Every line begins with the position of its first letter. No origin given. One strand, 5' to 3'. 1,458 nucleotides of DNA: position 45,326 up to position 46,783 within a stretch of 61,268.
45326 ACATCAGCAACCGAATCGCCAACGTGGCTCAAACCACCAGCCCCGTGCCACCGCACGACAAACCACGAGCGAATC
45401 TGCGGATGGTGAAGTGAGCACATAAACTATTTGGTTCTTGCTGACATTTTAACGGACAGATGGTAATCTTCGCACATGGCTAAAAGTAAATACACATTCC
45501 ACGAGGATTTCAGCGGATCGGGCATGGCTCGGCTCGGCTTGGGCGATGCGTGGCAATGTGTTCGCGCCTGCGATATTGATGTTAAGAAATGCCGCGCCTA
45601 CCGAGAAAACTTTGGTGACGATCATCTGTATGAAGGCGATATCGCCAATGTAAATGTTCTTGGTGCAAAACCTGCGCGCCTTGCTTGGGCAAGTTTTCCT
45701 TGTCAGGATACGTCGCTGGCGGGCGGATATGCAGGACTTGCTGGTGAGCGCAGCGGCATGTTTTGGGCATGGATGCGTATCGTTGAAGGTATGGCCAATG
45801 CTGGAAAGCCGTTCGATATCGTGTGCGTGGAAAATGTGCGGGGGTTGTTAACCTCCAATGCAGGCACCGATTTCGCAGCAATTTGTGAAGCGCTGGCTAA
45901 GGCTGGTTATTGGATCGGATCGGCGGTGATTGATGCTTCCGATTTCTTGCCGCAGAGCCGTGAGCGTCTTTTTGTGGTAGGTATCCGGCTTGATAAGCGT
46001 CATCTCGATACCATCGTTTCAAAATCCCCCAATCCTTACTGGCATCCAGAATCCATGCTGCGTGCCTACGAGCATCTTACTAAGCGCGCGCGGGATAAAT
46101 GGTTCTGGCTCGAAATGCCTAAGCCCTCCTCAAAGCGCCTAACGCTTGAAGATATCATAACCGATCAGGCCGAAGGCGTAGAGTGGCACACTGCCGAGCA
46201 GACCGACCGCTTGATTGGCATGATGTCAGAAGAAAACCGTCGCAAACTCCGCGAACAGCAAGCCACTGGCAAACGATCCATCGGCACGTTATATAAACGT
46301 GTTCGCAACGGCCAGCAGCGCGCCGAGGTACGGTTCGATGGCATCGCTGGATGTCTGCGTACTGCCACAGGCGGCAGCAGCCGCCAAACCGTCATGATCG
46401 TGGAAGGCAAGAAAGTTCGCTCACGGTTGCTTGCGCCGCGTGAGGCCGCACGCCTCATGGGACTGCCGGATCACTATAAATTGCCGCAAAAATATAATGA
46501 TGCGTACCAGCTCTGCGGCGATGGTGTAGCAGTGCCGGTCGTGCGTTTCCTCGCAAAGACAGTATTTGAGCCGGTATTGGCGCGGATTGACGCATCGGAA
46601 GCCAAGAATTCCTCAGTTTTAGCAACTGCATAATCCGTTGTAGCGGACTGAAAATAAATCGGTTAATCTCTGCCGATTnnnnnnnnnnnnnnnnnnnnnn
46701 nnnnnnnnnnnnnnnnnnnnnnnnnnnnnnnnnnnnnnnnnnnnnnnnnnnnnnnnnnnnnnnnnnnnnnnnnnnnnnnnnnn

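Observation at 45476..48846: Three-gene cargo between integrase and att: m5C methyltransferase, GIY-YIG nuclease and a coiled-coil two-TM protein (candidate undescribed defence module)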

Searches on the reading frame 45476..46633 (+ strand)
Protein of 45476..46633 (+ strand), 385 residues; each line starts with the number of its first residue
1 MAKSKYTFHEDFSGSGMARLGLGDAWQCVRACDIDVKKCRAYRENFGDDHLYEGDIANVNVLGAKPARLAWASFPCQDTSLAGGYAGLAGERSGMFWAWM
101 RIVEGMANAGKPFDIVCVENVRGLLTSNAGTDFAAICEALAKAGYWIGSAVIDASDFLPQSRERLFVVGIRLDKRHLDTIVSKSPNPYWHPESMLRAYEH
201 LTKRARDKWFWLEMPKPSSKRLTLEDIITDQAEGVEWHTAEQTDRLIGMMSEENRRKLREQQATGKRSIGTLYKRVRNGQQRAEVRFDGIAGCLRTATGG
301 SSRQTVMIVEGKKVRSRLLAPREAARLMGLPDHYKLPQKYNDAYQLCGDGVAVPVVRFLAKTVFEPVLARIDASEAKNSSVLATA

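Call 4: search_protein_families(library=pfam, proteins=[window:45476-46633:+], max_evalue=0.01)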
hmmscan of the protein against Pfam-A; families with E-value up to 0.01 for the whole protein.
window:45476-46633:+ (385 aa): 1 family
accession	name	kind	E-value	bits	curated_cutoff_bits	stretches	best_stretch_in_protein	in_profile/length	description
PF00145.23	DNA_methylase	-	4.5e-47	161.5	22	1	7-364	2-323/324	C-5 cytosine-specific DNA methylase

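Call 5: search_protein_families(library=padloc, proteins=[window:45476-46633:+], max_evalue=0.01)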
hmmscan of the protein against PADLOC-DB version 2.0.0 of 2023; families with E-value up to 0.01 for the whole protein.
window:45476-46633:+ (385 aa): 52 families (the best 25 are shown)
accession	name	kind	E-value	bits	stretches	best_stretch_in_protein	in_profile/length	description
PDLC00028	DruM2|DruM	-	2.8e-137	455.7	1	3-376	3-388/397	DNA cytosine methylase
PDLC03243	MTase_II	-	5.1e-99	329.8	1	5-376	8-372/377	Type II methyltransferase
PDLC03272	MTase_II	-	2.4e-51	173.2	1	3-376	72-399/407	Type II methyltransferase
PDLC03378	MTase_II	-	2.9e-40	136.6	1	5-367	2-330/344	Type II methyltransferase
PDLC02653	DrmMII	-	5.9e-34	115.5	2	5-171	4-174/333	DrmMII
PDLC03234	MTase_II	-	8.7e-29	98.9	1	5-377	4-372/375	Type II methyltransferase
PDLC03242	MTase_II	-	1.1e-27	95.1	2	5-175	100-265/409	Type II methyltransferase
PDLC03361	MTase_II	-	3.3e-27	93.4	2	4-176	85-288/455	Type II methyltransferase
PDLC03731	oMTase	-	3.7e-27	93.3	1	5-174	13-178/326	orphan methyltransferase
PDLC00026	DruM2|DruM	-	4.5e-26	90.2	1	12-378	11-329/336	DNA cytosine methylase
PDLC03326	MTase_II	-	8.3e-26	89.1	1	12-379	11-384/412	Type II methyltransferase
PDLC00027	DruM2|DruM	-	3.1e-25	87.3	2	12-212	18-213/361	DNA cytosine methylase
PDLC03217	MTase_II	-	1.1e-23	81.6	2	4-192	383-562/703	Type II methyltransferase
PDLC00033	DruM2|DruM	-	1.2e-22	78.7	1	11-363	27-360/368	DNA cytosine methylase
PDLC03716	oMTase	-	2.9e-22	77.3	2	7-170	40-199/349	orphan methyltransferase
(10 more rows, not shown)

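Call 6: search_protein_families(library=ncbifam, proteins=[window:45476-46633:+], max_evalue=0.01)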
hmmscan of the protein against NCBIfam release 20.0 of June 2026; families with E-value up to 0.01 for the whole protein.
window:45476-46633:+ (385 aa): 2 families
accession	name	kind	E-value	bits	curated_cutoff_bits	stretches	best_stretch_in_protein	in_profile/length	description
TIGR00675.1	dcm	superfamily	2.3e-48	165.5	100.65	1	12-362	5-328/329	DNA (cytosine-5-)-methyltransferase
NF007772.0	PRK10458.1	subfamily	4.4e-16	58.5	710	2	71-175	174-291/472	DNA cytosine methylase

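Call 8: search_protein_families(library=phrogs, proteins=[window:45476-46633:+], max_evalue=0.001)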
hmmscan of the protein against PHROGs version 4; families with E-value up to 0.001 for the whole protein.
window:45476-46633:+ (385 aa): 8 families
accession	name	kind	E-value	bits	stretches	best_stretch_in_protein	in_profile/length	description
phrog_116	-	other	5.5e-66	224.4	1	3-374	205-500/779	DNA methyltransferase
phrog_363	-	other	5.2e-31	109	1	4-230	52-239/327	DNA methyltransferase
phrog_16528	-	other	6.7e-09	36.6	1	258-365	114-219/236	DNA methyltransferase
phrog_5999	-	other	3.2e-06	28.1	1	8-99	5-103/109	DNA methyltransferase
phrog_29583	-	other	5.3e-06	26.4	1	72-130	84-137/468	DNA methyltransferase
phrog_16427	-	other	1.9e-05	25.5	1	299-363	101-168/235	DNA methyltransferase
phrog_36001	-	unknown function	4.2e-05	22.9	1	99-176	494-567/715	-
phrog_13621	-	unknown function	0.00014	22.7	1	313-363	51-108/121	-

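Call 77: search_solved_structures(query=window:45476-46633:+, max_evalue=0.00001)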
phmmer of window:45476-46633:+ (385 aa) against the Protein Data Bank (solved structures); distinct sequences matched with E-value up to 0.00001: 18.
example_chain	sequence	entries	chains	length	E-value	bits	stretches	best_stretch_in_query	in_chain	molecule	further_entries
10mh_A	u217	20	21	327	1.6e-21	79.8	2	8-174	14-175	PROTEIN (CYTOSINE-SPECIFIC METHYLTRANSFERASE HHAI) | HaeIII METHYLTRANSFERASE | Modification methylase HhaI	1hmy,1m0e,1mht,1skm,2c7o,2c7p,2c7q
2i9k_A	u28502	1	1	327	2.2e-21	79.4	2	8-174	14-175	Modification methylase HhaI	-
1fjx_A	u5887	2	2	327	2.7e-21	79.1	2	8-174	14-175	HHAI DNA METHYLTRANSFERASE | MODIFICATION METHYLASE HHAI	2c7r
1svu_A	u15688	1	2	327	4e-21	78.5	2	8-174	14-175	Modification methylase HhaI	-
2zcj_A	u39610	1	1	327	4.1e-21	78.5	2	8-174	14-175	Modification methylase HhaI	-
2uyh_A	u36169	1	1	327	5.1e-21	78.2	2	8-174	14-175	MODIFICATION METHYLASE HHAI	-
2uz4_A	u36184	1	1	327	7.9e-21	77.5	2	8-174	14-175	MODIFICATION METHYLASE HHAI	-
2uyc_A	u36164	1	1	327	7.9e-21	77.5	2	8-174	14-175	MODIFICATION METHYLASE HHAI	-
2z6u_A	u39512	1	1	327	1.1e-20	77.1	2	8-174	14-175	Modification methylase HhaI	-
2z6q_A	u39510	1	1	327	1.1e-20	77.1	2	8-174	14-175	Modification methylase HhaI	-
2z6a_A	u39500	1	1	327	2.8e-20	75.7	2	8-174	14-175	Modification methylase HhaI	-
1dct_A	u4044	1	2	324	2.9e-14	55.9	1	12-173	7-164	PROTEIN (MODIFICATION METHYLASE HAEIII)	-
3ubt_Y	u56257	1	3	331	6e-13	51.6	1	12-173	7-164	Modification methylase HaeIII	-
3lx6_A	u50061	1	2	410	4.3e-11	45.5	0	71-174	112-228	Cytosine-specific methyltransferase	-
3me5_A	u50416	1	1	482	6.9e-11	44.8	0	71-174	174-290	Cytosine-specific methyltransferase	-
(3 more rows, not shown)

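Call 78: search_dna_similar(query=window:45476-46633:+, collection=phages, mode=protein, max_rows=12, max_evalue=1e-30)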
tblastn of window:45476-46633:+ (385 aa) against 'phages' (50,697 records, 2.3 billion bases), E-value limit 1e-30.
Records with a match: 4; places in all: 4; records where one place covers at least 80% of the query: 4.
Best place of each record, by identity: <60% 4.
By first word of the organism name: Burkholderia 3; Bacteriophage 1.
By host as written in the record: Burkholderia cenocepacia C6433 2; Burkholderia cenocepacia 1; - 1.
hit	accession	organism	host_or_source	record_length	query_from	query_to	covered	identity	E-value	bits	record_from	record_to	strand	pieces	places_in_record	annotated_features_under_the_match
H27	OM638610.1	Burkholderia phage Menos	Burkholderia cenocepacia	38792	8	369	94%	50.7%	6e-119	385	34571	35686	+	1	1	DNA cytosine methyltransferase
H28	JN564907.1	Burkholderia phage vB_BceS_AH2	Burkholderia cenocepacia C6433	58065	8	368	94%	49.7%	7e-111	362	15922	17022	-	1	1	cytosine methyltransferase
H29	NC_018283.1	Burkholderia phage vB_BceS_AH2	Burkholderia cenocepacia C6433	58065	8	368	94%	49.7%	7e-111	362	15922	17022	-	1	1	DNA methyltransferase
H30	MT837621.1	Bacteriophage sp.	human fecal samples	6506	8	369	94%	46.7%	1e-93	312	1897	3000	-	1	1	record has no annotation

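Call 80: get_annotated_region(hit=H27, flank=3500)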
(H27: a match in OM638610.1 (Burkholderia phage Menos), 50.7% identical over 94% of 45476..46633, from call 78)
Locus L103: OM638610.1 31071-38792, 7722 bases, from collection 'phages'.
description: Burkholderia phage Menos, complete genome.
organism: Burkholderia phage Menos (NCBI taxid 2924900)
taxonomy: Viruses; Duplodnaviria; Heunggongvirae; Uroviricota; Caudoviricetes; Peduoviridae
host: Burkholderia cenocepacia; source: soil samples; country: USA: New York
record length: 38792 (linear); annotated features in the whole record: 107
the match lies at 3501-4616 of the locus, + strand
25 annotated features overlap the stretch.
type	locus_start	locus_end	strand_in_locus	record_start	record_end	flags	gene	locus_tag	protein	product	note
CDS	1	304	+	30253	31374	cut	-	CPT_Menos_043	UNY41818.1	tyrosine integrase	IPR002104; NP_059584.1, P22gp23 protein (Int), E-value 1.38135e-84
tRNA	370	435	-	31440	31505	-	-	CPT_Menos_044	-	tRNA-Ser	-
regulatory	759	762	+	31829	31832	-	-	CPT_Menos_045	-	ribosome_binding_site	-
CDS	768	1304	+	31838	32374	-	-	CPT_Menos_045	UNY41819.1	hypothetical protein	-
regulatory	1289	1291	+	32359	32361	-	-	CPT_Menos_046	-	ribosome_binding_site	-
CDS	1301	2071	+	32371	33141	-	-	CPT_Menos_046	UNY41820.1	hypothetical protein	-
CDS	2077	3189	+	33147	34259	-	-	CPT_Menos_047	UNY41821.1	hypothetical protein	-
regulatory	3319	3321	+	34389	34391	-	-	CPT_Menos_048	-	ribosome_binding_site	-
CDS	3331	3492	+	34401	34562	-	-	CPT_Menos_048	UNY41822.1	hypothetical protein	-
regulatory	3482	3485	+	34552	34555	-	-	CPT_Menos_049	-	ribosome_binding_site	-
CDS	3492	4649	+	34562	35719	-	-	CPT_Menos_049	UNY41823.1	DNA cytosine methyltransferase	IPR001525 C-5 cytosine-specific DNA methylase; HHpred 4WXX_A DNA (cytosine-5)-methyltransferase 1 Prob 100%, 1G55_A DNA ...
regulatory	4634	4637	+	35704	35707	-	-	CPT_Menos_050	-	ribosome_binding_site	-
CDS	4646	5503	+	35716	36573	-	-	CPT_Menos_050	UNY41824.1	hypothetical protein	-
regulatory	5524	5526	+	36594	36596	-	-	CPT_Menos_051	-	ribosome_binding_site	-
CDS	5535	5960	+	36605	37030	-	-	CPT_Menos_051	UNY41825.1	DNA mismatch endonuclease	HHpred 1CW0_A DNA mismatch endonuclease Prob 99.45%, 1VSR_A Vsr endonuclease Prob 99.41%; YP_004306458.1_ DNA mismatch ...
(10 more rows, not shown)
